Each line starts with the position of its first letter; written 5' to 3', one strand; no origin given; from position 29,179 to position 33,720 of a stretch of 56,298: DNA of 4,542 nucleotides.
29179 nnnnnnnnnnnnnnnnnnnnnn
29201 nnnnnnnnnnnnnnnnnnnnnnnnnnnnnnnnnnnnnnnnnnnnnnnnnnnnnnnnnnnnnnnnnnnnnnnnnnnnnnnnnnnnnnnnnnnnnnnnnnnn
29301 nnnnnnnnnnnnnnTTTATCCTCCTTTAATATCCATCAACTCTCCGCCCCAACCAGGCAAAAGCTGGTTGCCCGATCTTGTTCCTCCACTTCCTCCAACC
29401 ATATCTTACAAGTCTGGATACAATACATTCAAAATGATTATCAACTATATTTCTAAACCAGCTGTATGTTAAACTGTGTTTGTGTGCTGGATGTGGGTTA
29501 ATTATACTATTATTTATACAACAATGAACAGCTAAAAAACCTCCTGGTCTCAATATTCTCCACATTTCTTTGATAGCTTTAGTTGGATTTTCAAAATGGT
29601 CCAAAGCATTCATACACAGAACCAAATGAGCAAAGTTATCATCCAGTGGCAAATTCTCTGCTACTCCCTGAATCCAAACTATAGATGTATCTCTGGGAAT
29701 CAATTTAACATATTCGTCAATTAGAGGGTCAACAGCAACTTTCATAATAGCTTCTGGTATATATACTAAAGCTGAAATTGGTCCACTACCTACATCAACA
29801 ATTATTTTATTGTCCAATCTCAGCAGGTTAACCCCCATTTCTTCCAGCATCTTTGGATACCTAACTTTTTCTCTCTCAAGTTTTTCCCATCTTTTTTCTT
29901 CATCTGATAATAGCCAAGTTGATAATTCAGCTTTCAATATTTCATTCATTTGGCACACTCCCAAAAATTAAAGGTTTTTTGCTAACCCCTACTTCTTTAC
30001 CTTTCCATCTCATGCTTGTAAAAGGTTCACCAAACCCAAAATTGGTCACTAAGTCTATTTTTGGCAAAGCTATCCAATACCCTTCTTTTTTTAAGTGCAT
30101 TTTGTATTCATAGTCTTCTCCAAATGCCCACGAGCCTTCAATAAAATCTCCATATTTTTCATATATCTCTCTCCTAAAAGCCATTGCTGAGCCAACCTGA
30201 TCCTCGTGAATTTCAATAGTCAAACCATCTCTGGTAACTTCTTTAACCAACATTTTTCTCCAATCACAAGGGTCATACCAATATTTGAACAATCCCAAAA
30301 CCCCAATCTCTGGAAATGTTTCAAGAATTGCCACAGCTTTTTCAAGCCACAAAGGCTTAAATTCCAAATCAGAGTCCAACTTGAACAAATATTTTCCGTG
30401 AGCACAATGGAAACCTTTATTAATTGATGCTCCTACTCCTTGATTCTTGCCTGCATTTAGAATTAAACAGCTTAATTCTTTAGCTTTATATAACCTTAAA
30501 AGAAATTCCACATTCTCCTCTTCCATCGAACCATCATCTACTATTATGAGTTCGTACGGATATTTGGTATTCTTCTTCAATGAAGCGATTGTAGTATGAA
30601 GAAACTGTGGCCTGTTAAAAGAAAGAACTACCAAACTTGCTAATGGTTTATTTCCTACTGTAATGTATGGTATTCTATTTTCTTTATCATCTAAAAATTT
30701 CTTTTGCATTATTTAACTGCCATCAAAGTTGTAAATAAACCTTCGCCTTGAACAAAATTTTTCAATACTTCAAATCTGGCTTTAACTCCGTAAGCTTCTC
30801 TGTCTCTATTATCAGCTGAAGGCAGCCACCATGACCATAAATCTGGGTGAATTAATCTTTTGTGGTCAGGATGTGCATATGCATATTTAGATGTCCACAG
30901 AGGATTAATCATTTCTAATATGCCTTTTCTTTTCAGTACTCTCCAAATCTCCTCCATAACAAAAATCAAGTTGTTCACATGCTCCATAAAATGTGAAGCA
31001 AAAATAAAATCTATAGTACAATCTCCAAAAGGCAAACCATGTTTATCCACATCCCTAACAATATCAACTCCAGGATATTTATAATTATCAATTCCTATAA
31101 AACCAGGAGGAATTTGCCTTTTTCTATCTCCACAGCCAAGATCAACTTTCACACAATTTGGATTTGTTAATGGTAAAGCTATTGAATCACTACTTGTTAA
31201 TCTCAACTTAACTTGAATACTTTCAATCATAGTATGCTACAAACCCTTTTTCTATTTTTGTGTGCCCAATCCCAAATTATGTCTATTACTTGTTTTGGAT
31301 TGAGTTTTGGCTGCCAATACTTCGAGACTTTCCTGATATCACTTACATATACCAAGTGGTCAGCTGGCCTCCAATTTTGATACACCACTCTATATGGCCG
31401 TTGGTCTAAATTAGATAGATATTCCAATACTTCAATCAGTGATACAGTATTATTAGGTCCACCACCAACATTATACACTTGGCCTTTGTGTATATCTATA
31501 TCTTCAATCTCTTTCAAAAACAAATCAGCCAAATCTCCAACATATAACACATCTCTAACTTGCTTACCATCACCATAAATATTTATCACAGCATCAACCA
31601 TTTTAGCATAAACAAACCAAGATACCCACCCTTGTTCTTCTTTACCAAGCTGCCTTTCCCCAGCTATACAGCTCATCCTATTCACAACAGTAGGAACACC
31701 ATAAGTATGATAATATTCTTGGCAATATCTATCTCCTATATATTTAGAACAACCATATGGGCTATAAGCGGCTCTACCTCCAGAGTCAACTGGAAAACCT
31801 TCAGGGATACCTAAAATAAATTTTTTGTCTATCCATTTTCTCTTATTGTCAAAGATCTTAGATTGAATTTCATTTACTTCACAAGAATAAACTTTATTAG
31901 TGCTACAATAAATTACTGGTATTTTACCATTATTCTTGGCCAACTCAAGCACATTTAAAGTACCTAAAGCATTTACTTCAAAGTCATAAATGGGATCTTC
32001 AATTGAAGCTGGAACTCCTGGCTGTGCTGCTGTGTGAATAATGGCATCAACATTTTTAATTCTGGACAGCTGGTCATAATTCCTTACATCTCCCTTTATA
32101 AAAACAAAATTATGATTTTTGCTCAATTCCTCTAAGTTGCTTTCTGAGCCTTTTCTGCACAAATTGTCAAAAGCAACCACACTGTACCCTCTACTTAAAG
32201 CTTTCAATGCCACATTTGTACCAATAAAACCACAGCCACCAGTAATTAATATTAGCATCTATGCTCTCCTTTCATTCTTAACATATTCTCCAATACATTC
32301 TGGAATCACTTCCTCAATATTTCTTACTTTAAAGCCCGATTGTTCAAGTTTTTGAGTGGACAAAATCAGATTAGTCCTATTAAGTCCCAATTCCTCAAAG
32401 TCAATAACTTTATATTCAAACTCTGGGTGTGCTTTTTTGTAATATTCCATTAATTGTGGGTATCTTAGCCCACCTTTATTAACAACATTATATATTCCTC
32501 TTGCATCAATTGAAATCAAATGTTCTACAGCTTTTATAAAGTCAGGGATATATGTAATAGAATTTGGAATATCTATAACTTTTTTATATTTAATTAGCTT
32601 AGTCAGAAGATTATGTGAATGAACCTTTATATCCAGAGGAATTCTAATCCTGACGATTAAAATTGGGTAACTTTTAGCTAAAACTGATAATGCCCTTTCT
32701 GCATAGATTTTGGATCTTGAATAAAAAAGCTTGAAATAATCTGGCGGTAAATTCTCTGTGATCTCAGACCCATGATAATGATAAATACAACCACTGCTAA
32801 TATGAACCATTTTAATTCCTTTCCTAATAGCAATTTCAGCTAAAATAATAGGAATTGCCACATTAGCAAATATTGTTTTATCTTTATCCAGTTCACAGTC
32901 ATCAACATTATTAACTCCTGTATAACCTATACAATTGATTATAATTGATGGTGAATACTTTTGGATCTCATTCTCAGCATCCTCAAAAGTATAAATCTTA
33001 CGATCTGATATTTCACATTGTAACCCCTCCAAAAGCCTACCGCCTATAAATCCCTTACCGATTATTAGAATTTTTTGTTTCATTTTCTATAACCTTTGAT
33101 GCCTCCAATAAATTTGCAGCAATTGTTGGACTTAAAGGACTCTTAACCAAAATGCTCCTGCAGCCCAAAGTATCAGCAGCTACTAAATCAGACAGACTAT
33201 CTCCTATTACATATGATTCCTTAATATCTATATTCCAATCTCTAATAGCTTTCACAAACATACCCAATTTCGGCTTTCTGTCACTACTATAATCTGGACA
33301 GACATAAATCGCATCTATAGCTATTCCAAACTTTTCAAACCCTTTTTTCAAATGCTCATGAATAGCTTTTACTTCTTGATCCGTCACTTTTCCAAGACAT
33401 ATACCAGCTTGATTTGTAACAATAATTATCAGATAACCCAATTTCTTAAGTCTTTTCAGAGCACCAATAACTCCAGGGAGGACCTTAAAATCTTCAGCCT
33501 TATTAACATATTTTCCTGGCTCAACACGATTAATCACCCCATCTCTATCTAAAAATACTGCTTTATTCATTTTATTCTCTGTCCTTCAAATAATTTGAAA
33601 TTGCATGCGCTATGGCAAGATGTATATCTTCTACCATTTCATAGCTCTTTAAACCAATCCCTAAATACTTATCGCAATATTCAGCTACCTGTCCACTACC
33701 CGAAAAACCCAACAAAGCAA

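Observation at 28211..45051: A ~16.8-kb nucleotide-sugar biosynthesis and glycosyltransferase island embedded inside the virion structural operon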

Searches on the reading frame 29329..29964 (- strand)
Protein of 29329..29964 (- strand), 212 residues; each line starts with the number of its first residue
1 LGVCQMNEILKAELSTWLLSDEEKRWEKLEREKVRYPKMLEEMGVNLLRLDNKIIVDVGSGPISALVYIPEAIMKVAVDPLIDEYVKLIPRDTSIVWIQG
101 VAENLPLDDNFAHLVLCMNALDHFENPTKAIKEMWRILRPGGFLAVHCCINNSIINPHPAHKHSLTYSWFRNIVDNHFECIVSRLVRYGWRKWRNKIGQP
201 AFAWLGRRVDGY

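Call 3: search_protein_families(library=pfam, proteins=[window:29329-29964:-], max_evalue=0.01)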
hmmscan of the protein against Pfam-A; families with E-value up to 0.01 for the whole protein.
window:29329-29964:- (212 aa): 7 families
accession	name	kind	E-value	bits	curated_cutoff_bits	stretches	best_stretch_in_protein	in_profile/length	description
PF08241.18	Methyltransf_11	-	7.5e-14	52.6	21.2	1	57-145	2-94/95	Methyltransferase domain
PF13649.12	Methyltransf_25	-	9.2e-09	36.3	27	1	86-142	34-97/97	Methyltransferase domain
PF01209.24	Ubie_methyltran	-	1.1e-05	25.4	20.1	1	94-155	99-157/233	ubiE/COQ5 methyltransferase family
PF13847.12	Methyltransf_31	-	0.00012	22.2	27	1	98-154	59-118/145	Methyltransferase domain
PF13489.12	Methyltransf_23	-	0.0002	21.6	27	1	82-154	50-123/164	Methyltransferase domain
PF08242.18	Methyltransf_12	-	0.0005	21.2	30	1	111-144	65-98/98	Methyltransferase domain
PF05148.21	Methyltransf_8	-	0.0089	16.4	27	0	103-146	114-156/219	Hypothetical methyltransferase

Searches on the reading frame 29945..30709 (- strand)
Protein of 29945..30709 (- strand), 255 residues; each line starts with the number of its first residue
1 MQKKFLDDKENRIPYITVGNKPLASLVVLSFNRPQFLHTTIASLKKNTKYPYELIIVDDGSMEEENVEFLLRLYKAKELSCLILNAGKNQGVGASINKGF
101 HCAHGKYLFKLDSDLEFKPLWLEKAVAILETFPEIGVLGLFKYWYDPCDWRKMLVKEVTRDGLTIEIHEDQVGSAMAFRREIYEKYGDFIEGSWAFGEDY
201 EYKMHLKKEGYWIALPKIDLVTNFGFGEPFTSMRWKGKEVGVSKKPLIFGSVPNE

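Call 3: search_protein_families(library=pfam, proteins=[window:29945-30709:-], max_evalue=0.01)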
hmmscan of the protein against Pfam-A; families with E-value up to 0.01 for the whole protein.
window:29945-30709:- (255 aa): 3 families
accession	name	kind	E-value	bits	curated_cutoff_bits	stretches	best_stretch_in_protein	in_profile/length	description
PF00535.33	Glycos_transf_2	-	4.9e-27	95.4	23.3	1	25-187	1-168/168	Glycosyl transferase family 2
PF13641.12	Glyco_tranf_2_3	-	6e-10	40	27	1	24-215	3-203/230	Glycosyltransferase like family 2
PF10111.15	Glyco_tranf_2_2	-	5.8e-05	23.1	27.3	1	44-128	19-105/276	Glycosyltransferase like family 2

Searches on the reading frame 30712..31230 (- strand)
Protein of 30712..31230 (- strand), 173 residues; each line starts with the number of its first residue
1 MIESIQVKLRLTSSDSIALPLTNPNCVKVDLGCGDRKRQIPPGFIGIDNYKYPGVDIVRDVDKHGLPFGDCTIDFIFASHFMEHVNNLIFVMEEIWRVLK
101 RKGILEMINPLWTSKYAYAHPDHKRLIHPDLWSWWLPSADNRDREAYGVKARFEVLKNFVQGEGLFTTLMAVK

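Call 3: search_protein_families(library=pfam, proteins=[window:30712-31230:-], max_evalue=0.01)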
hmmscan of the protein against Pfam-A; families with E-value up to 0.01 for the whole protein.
window:30712-31230:- (173 aa): 5 families
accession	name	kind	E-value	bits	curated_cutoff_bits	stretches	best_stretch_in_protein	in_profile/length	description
PF08241.18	Methyltransf_11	-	3.8e-08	34.3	21.2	1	59-105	47-93/95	Methyltransferase domain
PF13489.12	Methyltransf_23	-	6.1e-05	23.3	27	1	29-122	27-124/164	Methyltransferase domain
PF08242.18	Methyltransf_12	-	0.0051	18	30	1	62-105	59-98/98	Methyltransferase domain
PF13649.12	Methyltransf_25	-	0.0051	17.9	27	1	62-103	54-97/97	Methyltransferase domain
PF13847.12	Methyltransf_31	-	0.0096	16.1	27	0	65-110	65-112/145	Methyltransferase domain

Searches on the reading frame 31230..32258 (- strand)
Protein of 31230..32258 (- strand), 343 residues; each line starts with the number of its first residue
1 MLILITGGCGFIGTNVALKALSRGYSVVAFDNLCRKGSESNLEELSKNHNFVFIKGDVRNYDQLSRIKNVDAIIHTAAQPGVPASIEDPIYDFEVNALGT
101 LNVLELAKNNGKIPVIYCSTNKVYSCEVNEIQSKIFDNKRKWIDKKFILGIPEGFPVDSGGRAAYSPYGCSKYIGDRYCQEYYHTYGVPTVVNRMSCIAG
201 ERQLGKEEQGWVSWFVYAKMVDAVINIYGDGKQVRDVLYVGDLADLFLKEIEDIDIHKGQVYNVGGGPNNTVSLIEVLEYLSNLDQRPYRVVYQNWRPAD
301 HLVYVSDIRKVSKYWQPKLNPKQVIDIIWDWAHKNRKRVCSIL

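Call 3: search_protein_families(library=pfam, proteins=[window:31230-32258:-], max_evalue=0.01)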
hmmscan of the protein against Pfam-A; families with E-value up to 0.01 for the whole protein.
window:31230-32258:- (343 aa): 9 families
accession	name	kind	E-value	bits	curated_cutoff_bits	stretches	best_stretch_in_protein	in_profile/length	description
PF01370.27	Epimerase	-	2.6e-44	151.9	20.9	1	3-265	1-240/240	NAD dependent epimerase/dehydratase family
PF16363.11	GDP_Man_Dehyd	-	2.1e-38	133.1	27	2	4-124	1-133/332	GDP-mannose 4,6 dehydratase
PF07993.18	NAD_binding_4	-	2.9e-16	59.9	20.1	1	51-212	63-216/258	Male sterility protein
PF01073.25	3Beta_HSD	-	3.9e-15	56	22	1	4-124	1-120/280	3-beta hydroxysteroid dehydrogenase/isomerase family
PF02719.21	Polysacc_synt_2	-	2e-12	47.4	20.2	1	3-123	1-131/293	Polysaccharide biosynthesis protein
PF04321.23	RmlD_sub_bind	-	1.1e-08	35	27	1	1-128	1-109/287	RmlD substrate binding domain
PF13460.12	NAD_binding_10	-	1.5e-05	25.4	27.2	1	7-125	1-103/184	NAD(P)H-binding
PF00106.31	adh_short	-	1.6e-05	25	26.6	1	3-67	3-67/195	short chain dehydrogenase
PF05368.20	NmrA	-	0.001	19.2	27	1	2-85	4-79/298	NmrA-like family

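Call 70: search_solved_structures(query=window:31230-32258:-, max_evalue=1e-10)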
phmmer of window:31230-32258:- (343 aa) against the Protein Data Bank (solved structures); distinct sequences matched with E-value up to 1e-10: 75 (the best 60 are shown).
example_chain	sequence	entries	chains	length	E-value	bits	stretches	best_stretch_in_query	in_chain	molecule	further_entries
9rl0_E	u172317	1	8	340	1e-71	245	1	2-334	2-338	CDP-tyvelose 2-epimerase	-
1orr_A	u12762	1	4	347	2.2e-64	220.8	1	3-333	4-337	CDP-tyvelose-2-epimerase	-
6bi4_A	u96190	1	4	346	8.2e-32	113.7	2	1-125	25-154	dTDP-glucose 4,6-dehydratase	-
4zrm_A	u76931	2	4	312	1.2e-29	106.5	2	165-328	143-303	UDP-glucose 4-epimerase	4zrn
7ys8_A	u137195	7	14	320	2.3e-28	102.4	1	3-121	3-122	UDP-glucose 4-epimerase | UDP-glucose 4-epimerase along with EC 5.1.3.2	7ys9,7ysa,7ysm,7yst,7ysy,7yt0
8rdg_A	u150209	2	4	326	1.3e-27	99.9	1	1-125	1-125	SDR family NAD(P)-dependent oxidoreductase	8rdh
8rdi_A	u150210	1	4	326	4.2e-27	98.2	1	1-125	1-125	SDR family NAD(P)-dependent oxidoreductase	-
6bwl_A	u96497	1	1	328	9.2e-27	97.1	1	1-320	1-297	Pal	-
2p5u_A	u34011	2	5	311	2.1e-26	95.9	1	1-129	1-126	UDP-glucose 4-epimerase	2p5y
8du1_A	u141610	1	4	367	2.2e-25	92.5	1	3-336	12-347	dTDP-glucose 4,6-dehydratase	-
3ruc_A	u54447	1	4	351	2.7e-25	92.3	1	4-125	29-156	WbgU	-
3ru7_A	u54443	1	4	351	5.2e-25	91.3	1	4-124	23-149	WbgU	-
3ru9_A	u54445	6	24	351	5.9e-25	91.2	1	4-125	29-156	WbgU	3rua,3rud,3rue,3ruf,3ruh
2hun_A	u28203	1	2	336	6.1e-25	91.1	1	1-125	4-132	336aa long hypothetical dTDP-glucose 4,6-dehydratase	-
3lu1_A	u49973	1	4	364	6.9e-25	90.9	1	4-125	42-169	WbgU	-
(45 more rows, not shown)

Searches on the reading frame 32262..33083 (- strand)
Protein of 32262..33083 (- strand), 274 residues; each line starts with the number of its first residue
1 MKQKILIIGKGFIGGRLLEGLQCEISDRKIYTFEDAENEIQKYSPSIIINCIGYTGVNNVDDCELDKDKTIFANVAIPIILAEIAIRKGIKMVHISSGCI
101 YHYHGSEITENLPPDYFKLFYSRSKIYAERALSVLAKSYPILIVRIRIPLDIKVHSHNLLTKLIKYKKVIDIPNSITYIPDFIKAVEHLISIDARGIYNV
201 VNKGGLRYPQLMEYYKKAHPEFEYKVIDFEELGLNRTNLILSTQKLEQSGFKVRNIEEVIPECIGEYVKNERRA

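Call 3: search_protein_families(library=pfam, proteins=[window:32262-33083:-], max_evalue=0.01)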
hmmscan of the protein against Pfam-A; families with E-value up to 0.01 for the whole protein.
window:32262-33083:- (274 aa): 2 families
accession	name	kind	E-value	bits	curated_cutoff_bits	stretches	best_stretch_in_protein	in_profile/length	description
PF04321.23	RmlD_sub_bind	-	4.5e-10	39.5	27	1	29-148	36-150/287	RmlD substrate binding domain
PF01370.27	Epimerase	-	7.8e-10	39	20.9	1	35-145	55-168/240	NAD dependent epimerase/dehydratase family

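Call 41: search_protein_families(library=ncbifam, proteins=[window:32262-33083:-], max_evalue=0.001)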
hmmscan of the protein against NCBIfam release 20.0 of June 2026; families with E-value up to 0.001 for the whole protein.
window:32262-33083:- (274 aa): 1 family
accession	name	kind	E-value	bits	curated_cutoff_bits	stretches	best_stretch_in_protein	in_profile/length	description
TIGR01214.1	rmlD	equivalog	3.5e-12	46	224.05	1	5-205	2-212/285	dTDP-4-dehydrorhamnose reductase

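Call 71: search_solved_structures(query=window:32262-33083:-, max_evalue=0.001)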
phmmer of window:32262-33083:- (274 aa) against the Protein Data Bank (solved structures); distinct sequences matched with E-value up to 0.001: 3.
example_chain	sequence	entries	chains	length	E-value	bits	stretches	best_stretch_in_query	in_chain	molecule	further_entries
4qqr_A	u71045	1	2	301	3.1e-29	105.6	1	6-256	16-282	3,5-epimerase/4-reductase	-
7jid_A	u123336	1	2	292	2e-16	63.6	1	10-250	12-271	UDP-L-Rhamnose Synthase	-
3sc6_A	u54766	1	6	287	2e-05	27.5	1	1-216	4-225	dTDP-4-dehydrorhamnose reductase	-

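Call 96: search_solved_structures(query=window:32262-33083:-, max_evalue=0.001, show_alignments=2)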
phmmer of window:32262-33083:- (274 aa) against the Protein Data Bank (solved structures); distinct sequences matched with E-value up to 0.001: 3.
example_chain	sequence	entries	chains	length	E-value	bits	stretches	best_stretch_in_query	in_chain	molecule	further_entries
4qqr_A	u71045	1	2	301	3.1e-29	105.6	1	6-256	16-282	3,5-epimerase/4-reductase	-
7jid_A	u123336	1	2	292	2e-16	63.6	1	10-250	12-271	UDP-L-Rhamnose Synthase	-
3sc6_A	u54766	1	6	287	2e-05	27.5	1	1-216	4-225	dTDP-4-dehydrorhamnose reductase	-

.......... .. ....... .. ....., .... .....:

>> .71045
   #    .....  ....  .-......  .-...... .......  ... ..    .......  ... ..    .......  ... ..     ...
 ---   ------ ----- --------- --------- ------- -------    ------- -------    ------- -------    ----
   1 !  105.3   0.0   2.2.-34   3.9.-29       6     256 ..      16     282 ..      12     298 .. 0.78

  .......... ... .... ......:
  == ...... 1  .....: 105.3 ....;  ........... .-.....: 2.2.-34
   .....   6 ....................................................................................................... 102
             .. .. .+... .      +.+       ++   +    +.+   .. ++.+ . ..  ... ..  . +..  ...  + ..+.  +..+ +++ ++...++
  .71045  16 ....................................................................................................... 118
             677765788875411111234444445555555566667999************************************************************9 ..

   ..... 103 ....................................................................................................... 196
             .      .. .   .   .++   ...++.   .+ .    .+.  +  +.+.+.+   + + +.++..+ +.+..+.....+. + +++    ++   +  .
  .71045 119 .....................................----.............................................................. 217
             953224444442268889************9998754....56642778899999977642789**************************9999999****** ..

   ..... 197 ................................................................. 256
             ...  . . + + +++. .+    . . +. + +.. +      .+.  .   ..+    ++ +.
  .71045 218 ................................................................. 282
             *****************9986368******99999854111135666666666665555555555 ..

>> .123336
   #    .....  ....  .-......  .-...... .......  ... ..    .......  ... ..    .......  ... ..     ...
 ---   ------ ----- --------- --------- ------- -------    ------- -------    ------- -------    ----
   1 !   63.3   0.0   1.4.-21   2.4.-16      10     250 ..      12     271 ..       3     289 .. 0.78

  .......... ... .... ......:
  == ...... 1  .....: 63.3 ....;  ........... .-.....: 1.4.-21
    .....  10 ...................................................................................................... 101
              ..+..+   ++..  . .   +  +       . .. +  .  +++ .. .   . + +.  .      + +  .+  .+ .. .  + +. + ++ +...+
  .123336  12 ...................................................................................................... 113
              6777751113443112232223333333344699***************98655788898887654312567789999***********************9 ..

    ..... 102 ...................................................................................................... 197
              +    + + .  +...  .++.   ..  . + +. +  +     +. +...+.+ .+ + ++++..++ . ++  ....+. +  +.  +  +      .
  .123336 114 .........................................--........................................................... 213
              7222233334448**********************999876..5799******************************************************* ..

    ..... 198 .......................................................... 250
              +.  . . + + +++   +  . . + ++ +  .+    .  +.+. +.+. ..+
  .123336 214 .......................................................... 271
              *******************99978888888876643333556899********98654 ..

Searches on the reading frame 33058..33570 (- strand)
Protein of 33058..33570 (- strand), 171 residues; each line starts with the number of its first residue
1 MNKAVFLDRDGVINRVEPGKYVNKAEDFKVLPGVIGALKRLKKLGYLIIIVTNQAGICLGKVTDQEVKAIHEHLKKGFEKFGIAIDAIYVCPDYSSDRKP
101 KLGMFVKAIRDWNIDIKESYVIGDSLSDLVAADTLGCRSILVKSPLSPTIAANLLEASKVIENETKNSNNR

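Call 3: search_protein_families(library=pfam, proteins=[window:33058-33570:-], max_evalue=0.01)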
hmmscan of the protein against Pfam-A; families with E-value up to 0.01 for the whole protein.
window:33058-33570:- (171 aa): 6 families
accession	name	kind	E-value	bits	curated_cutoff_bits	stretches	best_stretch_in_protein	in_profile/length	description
PF08645.17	PNK3P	-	1.3e-11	44.9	22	1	8-125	6-126/161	Polynucleotide kinase 3 phosphatase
PF13419.12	HAD_2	-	2e-10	41.5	23.8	1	23-142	71-178/178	Haloacid dehalogenase-like hydrolase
PF13242.12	Hydrolase_like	-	3.3e-10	40.2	22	1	98-144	3-50/75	HAD-hyrolase-like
PF00702.32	Hydrolase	-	2.9e-09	38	26.4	1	15-132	84-187/191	haloacid dehalogenase-like hydrolase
PF12710.13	HAD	-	4.4e-05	24.4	27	1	27-132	82-188/189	haloacid dehalogenase-like hydrolase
PF13344.12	Hydrolase_6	-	0.0007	20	27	1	5-59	1-44/101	Haloacid dehalogenase-like hydrolase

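Call 41: search_protein_families(library=ncbifam, proteins=[window:33058-33570:-], max_evalue=0.001)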
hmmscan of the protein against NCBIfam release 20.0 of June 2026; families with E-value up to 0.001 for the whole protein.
window:33058-33570:- (171 aa): 20 families
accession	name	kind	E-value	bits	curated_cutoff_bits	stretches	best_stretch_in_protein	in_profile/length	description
NF006506.0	PRK08942.1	equivalog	1.1e-41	142.4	178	1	1-147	2-152/182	D-glycero-beta-D-manno-heptose 1,7-bisphosphate 7-phosphatase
TIGR01656.1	Histidinol-ppas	subfamily_domain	1e-36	126.1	84.15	1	3-141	1-145/149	histidinol-phosphate phosphatase domain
TIGR00213.1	GmhB_yaeD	subfamily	2.4e-33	115.3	149.6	1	2-132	1-139/176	D-glycero-beta-D-manno-heptose 1,7-bisphosphate 7-phosphatase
TIGR01662.1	HAD-SF-IIIA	subfamily_domain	7.2e-32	110.4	44.6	1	3-143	1-139/141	HAD-IIIA family hydrolase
NF050049.1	HBPPhtaseGmhB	domain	9e-32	110.2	250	1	2-138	3-139/171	D-glycero-alpha-D-manno-heptose-1,7-bisphosphate 7-phosphatase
NF003937.0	PRK05446.1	equivalog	3.3e-26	92.1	443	1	1-158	2-166/355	bifunctional histidinol-phosphatase/imidazoleglycerol-phosphate dehydratase HisB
TIGR01261.1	hisB_Nterm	equivalog_domain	6.8e-24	84.2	140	1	2-143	1-147/161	histidinol-phosphatase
NF005264.0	PRK06769.1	equivalog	1.5e-22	80.3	217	1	3-144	5-138/175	HAD-IIIA family hydrolase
TIGR01663.1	PNK-3'Pase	equivalog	4.9e-10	38.4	502.8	1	6-125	168-289/520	bifunctional polynucleotide phosphatase/kinase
TIGR01664.1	DNA-3'-Pase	equivalog_domain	1.6e-09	37.9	107.65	1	7-126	18-137/167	DNA 3'-phosphatase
TIGR01668.1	YqeG_hyp_ppase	hypoth_equivalog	3.2e-09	36.6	89.1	1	26-149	40-142/170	YqeG family HAD IIIA-type phosphatase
NF009695.0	PRK13222.1-2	equivalog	1.7e-08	34.2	225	1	27-142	92-193/226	phosphoglycolate phosphatase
TIGR02253.1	CTE7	subfamily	6.6e-08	32.6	169.75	1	24-143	89-195/221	TIGR02253 family HAD-type hydrolase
TIGR01449.2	PGP_bact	equivalog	1.2e-05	25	180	1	28-144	84-186/213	phosphoglycolate phosphatase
NF009696.0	PRK13222.1-3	equivalog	1.5e-05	24.8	359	1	53-143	100-187/223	N-acetylmuramic acid 6-phosphate phosphatase MupP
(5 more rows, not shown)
